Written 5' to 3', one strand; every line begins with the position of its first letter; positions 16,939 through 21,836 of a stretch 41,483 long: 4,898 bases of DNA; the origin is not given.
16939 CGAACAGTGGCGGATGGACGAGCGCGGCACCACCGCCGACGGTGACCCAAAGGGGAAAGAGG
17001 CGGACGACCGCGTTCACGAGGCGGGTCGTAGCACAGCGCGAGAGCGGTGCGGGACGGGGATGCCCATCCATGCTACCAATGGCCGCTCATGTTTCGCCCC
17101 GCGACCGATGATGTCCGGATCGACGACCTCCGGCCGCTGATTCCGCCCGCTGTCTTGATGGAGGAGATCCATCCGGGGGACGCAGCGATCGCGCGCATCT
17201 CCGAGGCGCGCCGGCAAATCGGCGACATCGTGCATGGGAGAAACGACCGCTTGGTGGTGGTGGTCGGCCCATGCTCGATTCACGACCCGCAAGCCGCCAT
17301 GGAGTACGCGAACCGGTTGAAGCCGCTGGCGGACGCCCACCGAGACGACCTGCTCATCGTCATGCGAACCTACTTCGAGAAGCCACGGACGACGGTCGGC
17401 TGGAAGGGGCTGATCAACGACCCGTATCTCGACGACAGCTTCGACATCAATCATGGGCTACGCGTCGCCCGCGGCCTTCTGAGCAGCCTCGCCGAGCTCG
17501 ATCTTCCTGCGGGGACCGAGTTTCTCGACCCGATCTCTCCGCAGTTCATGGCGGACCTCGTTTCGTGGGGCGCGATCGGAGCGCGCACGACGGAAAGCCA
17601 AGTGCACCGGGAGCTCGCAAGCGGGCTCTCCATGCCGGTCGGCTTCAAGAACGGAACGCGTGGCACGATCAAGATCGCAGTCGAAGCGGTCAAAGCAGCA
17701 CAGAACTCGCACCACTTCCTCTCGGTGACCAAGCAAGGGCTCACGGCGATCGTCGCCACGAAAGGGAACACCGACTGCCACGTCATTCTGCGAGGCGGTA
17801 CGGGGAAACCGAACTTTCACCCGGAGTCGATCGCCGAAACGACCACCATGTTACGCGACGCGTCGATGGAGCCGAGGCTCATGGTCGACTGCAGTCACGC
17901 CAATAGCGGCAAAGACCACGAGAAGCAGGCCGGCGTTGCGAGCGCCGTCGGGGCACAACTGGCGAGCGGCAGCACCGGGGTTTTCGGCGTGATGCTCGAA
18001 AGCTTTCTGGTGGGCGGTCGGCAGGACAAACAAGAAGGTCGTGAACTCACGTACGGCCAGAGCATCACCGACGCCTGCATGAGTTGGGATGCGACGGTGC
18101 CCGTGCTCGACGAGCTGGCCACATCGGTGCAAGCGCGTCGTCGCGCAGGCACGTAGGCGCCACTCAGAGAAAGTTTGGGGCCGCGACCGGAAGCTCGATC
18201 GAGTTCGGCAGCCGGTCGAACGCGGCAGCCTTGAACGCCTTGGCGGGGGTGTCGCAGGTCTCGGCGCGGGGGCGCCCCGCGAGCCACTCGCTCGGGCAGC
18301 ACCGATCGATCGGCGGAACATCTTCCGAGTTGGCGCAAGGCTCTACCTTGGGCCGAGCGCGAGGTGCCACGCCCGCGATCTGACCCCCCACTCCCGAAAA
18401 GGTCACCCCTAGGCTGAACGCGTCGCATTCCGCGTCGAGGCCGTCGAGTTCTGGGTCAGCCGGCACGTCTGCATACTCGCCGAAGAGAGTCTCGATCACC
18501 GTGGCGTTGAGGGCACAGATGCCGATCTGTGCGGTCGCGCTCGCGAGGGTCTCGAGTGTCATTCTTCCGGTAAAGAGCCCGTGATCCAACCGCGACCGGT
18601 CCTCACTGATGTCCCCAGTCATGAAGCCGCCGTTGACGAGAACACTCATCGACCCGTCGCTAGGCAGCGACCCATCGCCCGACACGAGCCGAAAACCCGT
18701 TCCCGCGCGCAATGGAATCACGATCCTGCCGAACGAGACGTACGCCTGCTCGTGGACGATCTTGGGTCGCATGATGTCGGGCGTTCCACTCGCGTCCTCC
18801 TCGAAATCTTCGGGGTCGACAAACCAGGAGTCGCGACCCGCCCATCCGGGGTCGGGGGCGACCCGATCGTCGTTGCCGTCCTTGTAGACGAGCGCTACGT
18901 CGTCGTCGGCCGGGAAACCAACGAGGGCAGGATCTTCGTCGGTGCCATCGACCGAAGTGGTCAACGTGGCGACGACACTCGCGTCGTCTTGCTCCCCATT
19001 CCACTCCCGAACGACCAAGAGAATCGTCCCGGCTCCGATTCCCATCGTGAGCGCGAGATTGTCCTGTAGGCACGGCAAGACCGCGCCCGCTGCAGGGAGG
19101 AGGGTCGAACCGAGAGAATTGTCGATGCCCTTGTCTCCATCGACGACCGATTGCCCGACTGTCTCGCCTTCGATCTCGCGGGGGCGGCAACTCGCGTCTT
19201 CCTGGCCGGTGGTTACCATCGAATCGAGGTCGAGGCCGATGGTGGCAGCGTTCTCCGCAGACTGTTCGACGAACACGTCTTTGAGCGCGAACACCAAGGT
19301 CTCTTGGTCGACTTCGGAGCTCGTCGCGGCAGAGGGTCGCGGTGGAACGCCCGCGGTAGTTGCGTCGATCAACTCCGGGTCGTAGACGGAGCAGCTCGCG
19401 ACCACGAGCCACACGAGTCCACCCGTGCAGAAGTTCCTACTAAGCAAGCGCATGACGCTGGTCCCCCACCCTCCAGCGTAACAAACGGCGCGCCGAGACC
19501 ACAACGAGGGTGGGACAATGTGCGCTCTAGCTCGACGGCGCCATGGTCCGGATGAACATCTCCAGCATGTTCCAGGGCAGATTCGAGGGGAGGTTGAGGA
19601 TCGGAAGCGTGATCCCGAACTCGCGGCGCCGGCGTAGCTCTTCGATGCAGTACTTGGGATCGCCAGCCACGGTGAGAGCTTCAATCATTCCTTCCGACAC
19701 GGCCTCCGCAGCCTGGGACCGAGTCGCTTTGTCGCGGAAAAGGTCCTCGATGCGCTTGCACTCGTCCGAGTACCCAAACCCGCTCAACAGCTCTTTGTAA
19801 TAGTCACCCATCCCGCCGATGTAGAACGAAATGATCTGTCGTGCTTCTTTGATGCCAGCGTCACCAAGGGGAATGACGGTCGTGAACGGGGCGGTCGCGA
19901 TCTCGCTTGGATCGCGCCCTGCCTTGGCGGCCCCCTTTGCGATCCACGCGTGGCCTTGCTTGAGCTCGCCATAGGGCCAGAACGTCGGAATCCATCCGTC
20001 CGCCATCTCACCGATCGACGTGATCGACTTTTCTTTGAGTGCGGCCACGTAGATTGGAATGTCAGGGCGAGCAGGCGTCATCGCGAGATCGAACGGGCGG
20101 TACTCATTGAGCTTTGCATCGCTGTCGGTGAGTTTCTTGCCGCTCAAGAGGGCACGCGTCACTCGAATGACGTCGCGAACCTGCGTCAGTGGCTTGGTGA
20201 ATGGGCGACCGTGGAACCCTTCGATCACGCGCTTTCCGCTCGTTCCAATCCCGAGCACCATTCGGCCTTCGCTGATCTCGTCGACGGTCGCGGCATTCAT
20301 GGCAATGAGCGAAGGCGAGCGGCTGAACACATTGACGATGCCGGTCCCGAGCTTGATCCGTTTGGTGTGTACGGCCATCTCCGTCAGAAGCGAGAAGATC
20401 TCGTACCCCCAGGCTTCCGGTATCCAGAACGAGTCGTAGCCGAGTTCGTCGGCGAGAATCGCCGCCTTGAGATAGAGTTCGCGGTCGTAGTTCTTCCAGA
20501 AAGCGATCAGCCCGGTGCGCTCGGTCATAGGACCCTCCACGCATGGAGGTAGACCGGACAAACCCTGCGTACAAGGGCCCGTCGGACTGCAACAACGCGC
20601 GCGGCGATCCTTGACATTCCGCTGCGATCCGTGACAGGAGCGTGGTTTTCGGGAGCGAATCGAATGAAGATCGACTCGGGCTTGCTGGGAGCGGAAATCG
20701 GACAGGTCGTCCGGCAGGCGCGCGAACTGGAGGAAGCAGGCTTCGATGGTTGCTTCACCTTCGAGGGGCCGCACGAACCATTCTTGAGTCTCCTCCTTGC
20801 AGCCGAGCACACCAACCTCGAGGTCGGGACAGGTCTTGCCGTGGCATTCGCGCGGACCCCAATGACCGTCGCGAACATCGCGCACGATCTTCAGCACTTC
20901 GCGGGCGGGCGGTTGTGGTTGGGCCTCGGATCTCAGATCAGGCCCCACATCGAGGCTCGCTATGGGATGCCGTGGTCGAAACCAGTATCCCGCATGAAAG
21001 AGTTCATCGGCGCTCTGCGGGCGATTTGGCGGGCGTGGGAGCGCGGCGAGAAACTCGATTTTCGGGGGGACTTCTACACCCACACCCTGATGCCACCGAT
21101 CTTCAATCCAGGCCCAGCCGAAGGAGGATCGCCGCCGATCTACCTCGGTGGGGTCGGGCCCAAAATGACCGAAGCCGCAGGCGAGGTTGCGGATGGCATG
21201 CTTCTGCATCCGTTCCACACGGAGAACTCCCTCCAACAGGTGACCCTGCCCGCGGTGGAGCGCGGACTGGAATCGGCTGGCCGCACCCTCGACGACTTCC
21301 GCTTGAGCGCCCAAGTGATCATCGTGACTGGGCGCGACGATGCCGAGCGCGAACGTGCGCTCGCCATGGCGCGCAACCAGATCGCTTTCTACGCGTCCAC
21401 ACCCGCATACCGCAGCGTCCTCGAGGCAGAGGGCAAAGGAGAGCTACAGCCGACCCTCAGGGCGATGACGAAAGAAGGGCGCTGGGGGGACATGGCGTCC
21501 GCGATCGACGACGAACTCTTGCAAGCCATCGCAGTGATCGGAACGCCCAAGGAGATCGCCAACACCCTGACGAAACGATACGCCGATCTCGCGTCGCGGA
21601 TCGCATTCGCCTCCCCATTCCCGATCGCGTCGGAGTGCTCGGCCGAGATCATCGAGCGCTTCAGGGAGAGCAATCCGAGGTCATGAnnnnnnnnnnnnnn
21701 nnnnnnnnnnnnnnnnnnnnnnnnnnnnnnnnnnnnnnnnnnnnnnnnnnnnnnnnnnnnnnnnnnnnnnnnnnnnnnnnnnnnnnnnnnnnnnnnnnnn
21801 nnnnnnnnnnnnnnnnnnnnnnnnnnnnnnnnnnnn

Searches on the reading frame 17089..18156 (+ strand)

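Call 70: search_protein_families(library=ncbifam, proteins=[window:17089-18156:+], max_evalue=1e-20)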
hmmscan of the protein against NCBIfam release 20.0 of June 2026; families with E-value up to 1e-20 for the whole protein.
window:17089-18156:+ (355 aa): 4 families
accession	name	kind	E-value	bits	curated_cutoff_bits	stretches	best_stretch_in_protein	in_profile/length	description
TIGR00034.1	aroFGH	equivalog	3.5e-155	516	173.2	1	7-351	1-342/342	3-deoxy-7-phosphoheptulonate synthase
NF006723.0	PRK09261.1-1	equivalog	3.3e-153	509.7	568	1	5-352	4-350/351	3-deoxy-7-phosphoheptulonate synthase AroG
NF009395.0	PRK12755.1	subfamily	1.7e-152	507.2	343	1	5-352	6-353/355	3-deoxy-7-phosphoheptulonate synthase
NF009396.0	PRK12756.1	subfamily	4.8e-142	472.9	463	1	6-351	4-348/349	Trp-sensitive 3-deoxy-7-phosphoheptulonate synthase AroH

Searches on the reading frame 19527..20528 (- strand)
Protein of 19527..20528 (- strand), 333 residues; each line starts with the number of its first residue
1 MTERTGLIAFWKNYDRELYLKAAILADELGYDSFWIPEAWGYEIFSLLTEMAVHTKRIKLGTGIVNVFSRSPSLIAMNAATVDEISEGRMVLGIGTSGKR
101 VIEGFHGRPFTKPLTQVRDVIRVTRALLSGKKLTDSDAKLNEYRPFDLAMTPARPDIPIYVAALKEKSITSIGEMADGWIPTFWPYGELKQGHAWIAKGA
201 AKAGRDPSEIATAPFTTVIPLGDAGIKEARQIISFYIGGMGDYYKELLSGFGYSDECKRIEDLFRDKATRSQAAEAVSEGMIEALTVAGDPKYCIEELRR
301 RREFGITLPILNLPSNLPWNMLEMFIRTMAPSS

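Call 69: search_protein_families(library=pfam, proteins=[window:19527-20528:-], max_evalue=0.0001)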
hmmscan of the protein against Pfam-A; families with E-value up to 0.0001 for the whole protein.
window:19527-20528:- (333 aa): 1 family
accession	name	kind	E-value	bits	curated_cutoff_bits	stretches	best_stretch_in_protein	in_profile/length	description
PF00296.26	Bac_luciferase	-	8.4e-62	209.8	27.9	1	23-307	29-313/314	Luciferase-like monooxygenase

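Call 70: search_protein_families(library=ncbifam, proteins=[window:19527-20528:-], max_evalue=1e-20)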
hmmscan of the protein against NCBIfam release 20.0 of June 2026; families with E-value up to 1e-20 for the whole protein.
window:19527-20528:- (333 aa): 9 families
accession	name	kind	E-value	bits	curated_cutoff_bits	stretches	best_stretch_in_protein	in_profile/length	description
TIGR03559.1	F420_Rv3520c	subfamily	3e-64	217.1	335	1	23-308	19-321/325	LLM class F420-dependent oxidoreductase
TIGR04024.1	F420_NP1902A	hypoth_equivalog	7.3e-59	199.1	345.4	1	21-300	19-298/330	TIGR04024 family LLM class F420-dependent oxidoreductase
TIGR03841.1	F420_Rv3093c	subfamily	2e-45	155.5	213.65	1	9-311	2-294/298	LLM class F420-dependent oxidoreductase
TIGR03555.1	F420_mer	equivalog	2.8e-43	148.5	348.7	1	22-308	17-301/325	5,10-methylenetetrahydromethanopterin reductase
NF002619.0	PRK02271.1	equivalog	9.1e-40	136.9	276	1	21-309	18-303/329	5,10-methylenetetrahydromethanopterin reductase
TIGR03564.1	F420_MSMEG_4879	subfamily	8.7e-31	107.5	234.25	1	23-218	5-200/265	TIGR03564 family F420-dependent LLM class oxidoreductase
TIGR03619.1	F420_Rv2161c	subfamily_domain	1e-28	100.6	166.9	1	42-213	44-215/247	TIGR03619 family F420-dependent LLM class oxidoreductase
TIGR03617.1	F420_MSMEG_2256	subfamily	1.9e-28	99.3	278.15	1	26-303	4-290/318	TIGR03617 family F420-dependent LLM class oxidoreductase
TIGR03857.1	F420_MSMEG_2249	hypoth_equivalog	7.5e-23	81.3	218.4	1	20-231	17-225/329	TIGR03857 family LLM class F420-dependent oxidoreductase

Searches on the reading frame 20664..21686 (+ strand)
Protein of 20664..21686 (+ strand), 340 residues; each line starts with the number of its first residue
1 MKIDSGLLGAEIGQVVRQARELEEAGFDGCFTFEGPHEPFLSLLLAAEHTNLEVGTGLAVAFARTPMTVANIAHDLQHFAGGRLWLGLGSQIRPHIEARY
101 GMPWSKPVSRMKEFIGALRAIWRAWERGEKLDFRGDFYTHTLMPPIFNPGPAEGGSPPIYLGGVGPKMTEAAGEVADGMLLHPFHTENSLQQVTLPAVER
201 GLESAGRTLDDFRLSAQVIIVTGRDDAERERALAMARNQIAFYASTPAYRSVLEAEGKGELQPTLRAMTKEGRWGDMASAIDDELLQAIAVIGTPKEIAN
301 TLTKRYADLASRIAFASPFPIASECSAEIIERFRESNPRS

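Call 4: search_protein_families(library=pfam, proteins=[window:20664-21686:+], max_evalue=0.01)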
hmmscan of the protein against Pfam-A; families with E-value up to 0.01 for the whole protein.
window:20664-21686:+ (340 aa): 1 family
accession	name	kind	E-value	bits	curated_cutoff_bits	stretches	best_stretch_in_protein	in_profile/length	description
PF00296.26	Bac_luciferase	-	4.2e-63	214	27.9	1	11-308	21-309/314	Luciferase-like monooxygenase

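Call 5: search_protein_families(library=ncbifam, proteins=[window:20664-21686:+], max_evalue=0.01)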
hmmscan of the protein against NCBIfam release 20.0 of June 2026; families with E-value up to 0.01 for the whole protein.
window:20664-21686:+ (340 aa): 25 families
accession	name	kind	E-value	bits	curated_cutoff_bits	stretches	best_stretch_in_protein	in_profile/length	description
TIGR03617.1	F420_MSMEG_2256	subfamily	4.9e-137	456.1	278.15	1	19-334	1-317/318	TIGR03617 family F420-dependent LLM class oxidoreductase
TIGR03564.1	F420_MSMEG_4879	subfamily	1.8e-34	119.5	234.25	1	15-260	1-235/265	TIGR03564 family F420-dependent LLM class oxidoreductase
TIGR04024.1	F420_NP1902A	hypoth_equivalog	2.8e-34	118.3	345.4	1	13-310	15-303/330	TIGR04024 family LLM class F420-dependent oxidoreductase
NF002619.0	PRK02271.1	equivalog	1e-32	113.7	276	1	12-326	13-316/329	5,10-methylenetetrahydromethanopterin reductase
TIGR03559.1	F420_Rv3520c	subfamily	1.8e-31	109.4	335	1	11-304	11-313/325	LLM class F420-dependent oxidoreductase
TIGR03555.1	F420_mer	equivalog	5.7e-31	108.1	348.7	1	23-318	22-307/325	5,10-methylenetetrahydromethanopterin reductase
TIGR03857.1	F420_MSMEG_2249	hypoth_equivalog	3.4e-23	82.4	218.4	1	9-282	10-276/329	TIGR03857 family LLM class F420-dependent oxidoreductase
TIGR03841.1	F420_Rv3093c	subfamily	2e-22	80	213.65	1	13-308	10-286/298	LLM class F420-dependent oxidoreductase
TIGR03619.1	F420_Rv2161c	subfamily_domain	2.6e-21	76.3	166.9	1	37-232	44-232/247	TIGR03619 family F420-dependent LLM class oxidoreductase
TIGR03560.1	F420_Rv1855c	subfamily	1.1e-18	67.9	231.4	1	37-215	50-225/227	TIGR03560 family F420-dependent LLM class oxidoreductase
TIGR03621.1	F420_MSMEG_2516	subfamily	4.2e-16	58.9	213.15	1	13-307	14-270/295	TIGR03621 family F420-dependent LLM class oxidoreductase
TIGR03620.1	F420_MSMEG_4141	subfamily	1.1e-14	54.5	219.8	1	15-123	20-124/280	TIGR03620 family F420-dependent LLM class oxidoreductase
TIGR04021.1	LLM_DMSO2_sfnG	equivalog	3.8e-12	46.3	382.95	1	30-303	54-313/350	dimethylsulfone monooxygenase SfnG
TIGR04465.1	ArgArg_F420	equivalog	2e-11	43.6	470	1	39-237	96-286/364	F420-dependent hydroxymycolic acid dehydrogenase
TIGR03554.1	F420_G6P_DH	equivalog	3.4e-11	42.7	420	1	32-237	43-245/331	glucose-6-phosphate dehydrogenase (coenzyme-F420)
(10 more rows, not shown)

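Call 37: search_dna_similar(query=window:20664-21686:+, collection=plasmids, mode=protein, max_rows=30)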
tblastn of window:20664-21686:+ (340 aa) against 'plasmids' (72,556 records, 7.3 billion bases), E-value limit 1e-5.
Records with a match: 180; places in all: 286; records where one place covers at least 80% of the query: 123.
Best place of each record, by identity: <60% 180.
By first word of the organism name: Streptomyces 48; Rhodococcus 23; Haloarcula 12; Natrinema 10; Haloferax 10; Haladaptatus 10; Leisingera 10; Haloterrigena 4; Halocatena 4; Mycobacterium 3; and 34 more.
By predicted mobility (MOB-suite, as given by PLSDB): non-mobilizable 149; mobilizable 28; conjugative 3.
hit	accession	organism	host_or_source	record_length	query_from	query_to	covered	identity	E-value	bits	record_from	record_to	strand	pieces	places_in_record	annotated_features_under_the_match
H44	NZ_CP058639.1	Rhodococcus sp. ZPP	cell culture,soil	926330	6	330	96%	47.9%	6e-97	321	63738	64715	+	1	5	LLM class F420-dependent oxidoreductase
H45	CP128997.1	Rhodococcus opacus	sludge,sludge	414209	6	330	96%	47.9%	1e-96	320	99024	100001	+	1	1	LLM class F420-dependent oxidoreductase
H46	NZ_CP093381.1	Rhodococcus opacus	cell culture,forest soil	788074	6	330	96%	47.9%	1e-96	320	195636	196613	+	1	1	LLM class F420-dependent oxidoreductase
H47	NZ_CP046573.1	Rhodococcus sp. WAY2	cell culture,bacterial consortium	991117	6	330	96%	47.9%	1e-96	320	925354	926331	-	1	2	LLM class F420-dependent oxidoreductase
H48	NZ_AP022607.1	Mycobacterium branderi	-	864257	1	319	94%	48.2%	7e-88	295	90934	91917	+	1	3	TIGR03617 family F420-dependent LLM class oxidoreductase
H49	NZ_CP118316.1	Rhodococcus sp. DK180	pure culture,crude oil-contaminated soil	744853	6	330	96%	46.9%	9e-95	315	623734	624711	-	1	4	LLM class F420-dependent oxidoreductase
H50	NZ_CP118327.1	Rhodococcus sp. DK17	pure culture,crude oil-contaminated soil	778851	6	330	96%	46.9%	9e-95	315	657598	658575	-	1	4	LLM class F420-dependent oxidoreductase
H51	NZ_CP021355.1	Rhodococcus oxybenzonivorans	river sediment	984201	6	330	96%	46.6%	4e-94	313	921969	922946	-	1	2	TIGR03617 family F420-dependent LLM class oxidoreductase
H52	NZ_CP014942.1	Rhodococcus sp. BH4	cell culture,sludge of membrane ...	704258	12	339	96%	45.2%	2e-82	279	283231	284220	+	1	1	TIGR03617 family F420-dependent LLM class oxidoreductase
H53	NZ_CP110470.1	Rhodococcus opacus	cell culture,Soil contaminated by oil ...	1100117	23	330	91%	44.5%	4e-72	249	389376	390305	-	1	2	record has no annotation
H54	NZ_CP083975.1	Rhodococcus rhodochrous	compost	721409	23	330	91%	44.5%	7e-71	246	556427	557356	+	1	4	TIGR03617 family F420-dependent LLM class oxidoreductase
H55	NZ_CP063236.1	Rhodococcus qingshengii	soil,Saratov Oil Refinery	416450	26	317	86%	46.8%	2e-80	274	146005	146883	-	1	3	TIGR03617 family F420-dependent LLM class oxidoreductase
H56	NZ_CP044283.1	Rhodococcus erythropolis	soil,rubber production plant territory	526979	26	317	86%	46.8%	2e-80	274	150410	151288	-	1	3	TIGR03617 family F420-dependent LLM class oxidoreductase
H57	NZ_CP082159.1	Rhodococcus opacus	bacterial isolate,soil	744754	23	330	91%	44.2%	5e-72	249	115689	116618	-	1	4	TIGR03617 family F420-dependent LLM class oxidoreductase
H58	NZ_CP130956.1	Rhodococcus opacus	cell culture,Sod-podzolic soil ...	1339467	2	316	93%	41.3%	2e-71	247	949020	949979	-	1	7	none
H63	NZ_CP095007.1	Halococcus dombrowskii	Direct from delivered sample,Rock salt ...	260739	1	319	94%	35.2%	6e-60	214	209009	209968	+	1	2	TIGR03617 family F420-dependent LLM class oxidoreductase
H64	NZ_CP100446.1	Natrinema caseinilyticum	marine sediment,sediment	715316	1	319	94%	34.7%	4e-57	206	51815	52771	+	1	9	TIGR03617 family F420-dependent LLM class oxidoreductase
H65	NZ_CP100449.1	Halomarina sp. BCD28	cell culture,sediment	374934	23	315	86%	36.5%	3e-56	204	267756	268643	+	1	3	TIGR03617 family F420-dependent LLM class oxidoreductase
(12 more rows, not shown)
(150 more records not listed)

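Call 39: get_annotated_region(hit=H44, flank=7000)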
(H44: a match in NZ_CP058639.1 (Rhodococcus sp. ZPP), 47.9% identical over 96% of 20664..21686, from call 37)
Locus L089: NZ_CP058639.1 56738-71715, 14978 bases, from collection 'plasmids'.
description: Rhodococcus sp. ZPP plasmid pRZP2, complete sequence
organism: Rhodococcus sp. ZPP (NCBI taxid 2749906)
taxonomy: Bacteria; Actinomycetota; Actinomycetes; Mycobacteriales; Nocardiaceae; Rhodococcus; Rhodococcus sp. ZPP
host: -; source: cell culture,soil; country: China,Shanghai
typing (MOB-suite, as given by PLSDB): mobilizable; relaxase MOBP,MOBP
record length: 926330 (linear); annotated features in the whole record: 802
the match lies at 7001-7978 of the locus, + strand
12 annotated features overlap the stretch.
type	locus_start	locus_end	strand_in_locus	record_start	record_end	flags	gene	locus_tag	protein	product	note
CDS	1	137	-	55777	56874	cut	-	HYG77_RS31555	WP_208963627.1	LuxR C-terminal-related transcriptional regulator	GO:0006355 - regulation of DNA-templated transcription [Evidence IEA]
CDS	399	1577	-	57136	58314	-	-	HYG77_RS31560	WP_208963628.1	TetR/AcrR family transcriptional regulator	-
CDS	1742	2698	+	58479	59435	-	-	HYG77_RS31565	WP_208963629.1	nitronate monooxygenase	-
CDS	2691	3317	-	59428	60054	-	-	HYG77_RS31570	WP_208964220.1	TetR/AcrR family transcriptional regulator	-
CDS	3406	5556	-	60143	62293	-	-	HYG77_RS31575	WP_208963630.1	3-hydroxyacyl-CoA dehydrogenase NAD-binding domain-containing protein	GO:0006631 - fatty acid metabolic process [Evidence IEA]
CDS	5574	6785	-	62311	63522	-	-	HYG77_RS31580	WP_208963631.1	acetyl-CoA C-acetyltransferase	-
CDS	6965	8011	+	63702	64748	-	-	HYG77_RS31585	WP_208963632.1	LLM class F420-dependent oxidoreductase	-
CDS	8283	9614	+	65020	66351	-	-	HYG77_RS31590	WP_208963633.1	bifunctional lytic transglycosylase/C40 family peptidase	GO:0006508 - proteolysis [Evidence IEA]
CDS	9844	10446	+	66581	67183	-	-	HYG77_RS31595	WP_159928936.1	TetR/AcrR family transcriptional regulator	-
CDS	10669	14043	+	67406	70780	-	-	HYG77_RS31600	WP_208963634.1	serine/threonine-protein kinase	GO:0006468 - protein phosphorylation [Evidence IEA]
CDS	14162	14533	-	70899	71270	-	-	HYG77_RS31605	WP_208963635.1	multidrug efflux SMR transporter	-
CDS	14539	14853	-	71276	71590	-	-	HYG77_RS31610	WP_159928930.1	SMR family transporter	-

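Call 40: get_annotated_region(hit=H48, flank=7000)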
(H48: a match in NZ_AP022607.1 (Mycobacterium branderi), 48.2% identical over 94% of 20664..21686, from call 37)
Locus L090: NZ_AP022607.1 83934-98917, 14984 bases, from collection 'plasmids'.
description: Mycobacterium branderi strain JCM 12687 plasmid pJCM12687
organism: Mycobacterium branderi (NCBI taxid 43348)
taxonomy: Bacteria; Actinomycetota; Actinomycetes; Mycobacteriales; Mycobacteriaceae; Mycobacterium; Mycobacterium branderi
host: -; source: -; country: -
typing (MOB-suite, as given by PLSDB): non-mobilizable
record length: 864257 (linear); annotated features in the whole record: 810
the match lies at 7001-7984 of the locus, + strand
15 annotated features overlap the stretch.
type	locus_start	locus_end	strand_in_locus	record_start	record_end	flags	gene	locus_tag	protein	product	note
CDS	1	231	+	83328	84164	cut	-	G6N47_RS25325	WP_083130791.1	PaaI family thioesterase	-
CDS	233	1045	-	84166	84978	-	-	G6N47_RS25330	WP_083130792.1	enoyl-CoA hydratase-related protein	-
CDS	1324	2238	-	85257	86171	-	-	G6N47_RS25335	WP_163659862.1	LLM class flavin-dependent oxidoreductase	-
CDS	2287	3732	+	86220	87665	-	-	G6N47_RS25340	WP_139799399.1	class I adenylate-forming enzyme family protein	-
CDS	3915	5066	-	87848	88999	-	-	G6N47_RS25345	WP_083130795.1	amidohydrolase family protein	-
CDS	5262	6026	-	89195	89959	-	-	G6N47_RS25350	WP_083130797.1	GntR family transcriptional regulator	GO:0006355 - regulation of DNA-templated transcription [Evidence IEA]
CDS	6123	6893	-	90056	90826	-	-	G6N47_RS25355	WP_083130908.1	FCD domain-containing protein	-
CDS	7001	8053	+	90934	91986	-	-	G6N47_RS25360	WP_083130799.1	TIGR03617 family F420-dependent LLM class oxidoreductase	GO:0008150 - biological_process [Evidence IEA]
CDS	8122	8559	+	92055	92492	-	-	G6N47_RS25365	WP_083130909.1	MaoC/PaaZ C-terminal domain-containing protein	-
CDS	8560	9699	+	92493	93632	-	-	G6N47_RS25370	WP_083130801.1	CaiB/BaiF CoA-transferase family protein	-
CDS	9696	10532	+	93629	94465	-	-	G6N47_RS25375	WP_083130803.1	enoyl-CoA hydratase-related protein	-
CDS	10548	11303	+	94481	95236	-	-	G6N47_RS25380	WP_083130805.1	glucose 1-dehydrogenase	-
CDS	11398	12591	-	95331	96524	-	-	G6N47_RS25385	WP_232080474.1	RtcB family protein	GO:0006396 - RNA processing [Evidence IEA]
CDS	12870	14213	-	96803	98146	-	-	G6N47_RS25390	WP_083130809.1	acyltransferase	-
CDS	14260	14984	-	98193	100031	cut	-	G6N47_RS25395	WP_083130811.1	DUF2339 domain-containing protein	-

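Call 61: search_protein_families(library=padloc, proteins=[window:20664-21686:+], max_evalue=0.001)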
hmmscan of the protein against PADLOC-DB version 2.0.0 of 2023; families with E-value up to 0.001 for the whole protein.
window:20664-21686:+ (340 aa): 1 family
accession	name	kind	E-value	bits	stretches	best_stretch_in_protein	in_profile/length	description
PDLC01078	C3a156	-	1.6e-09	35.8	1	15-304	16-249/268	oxidoreductase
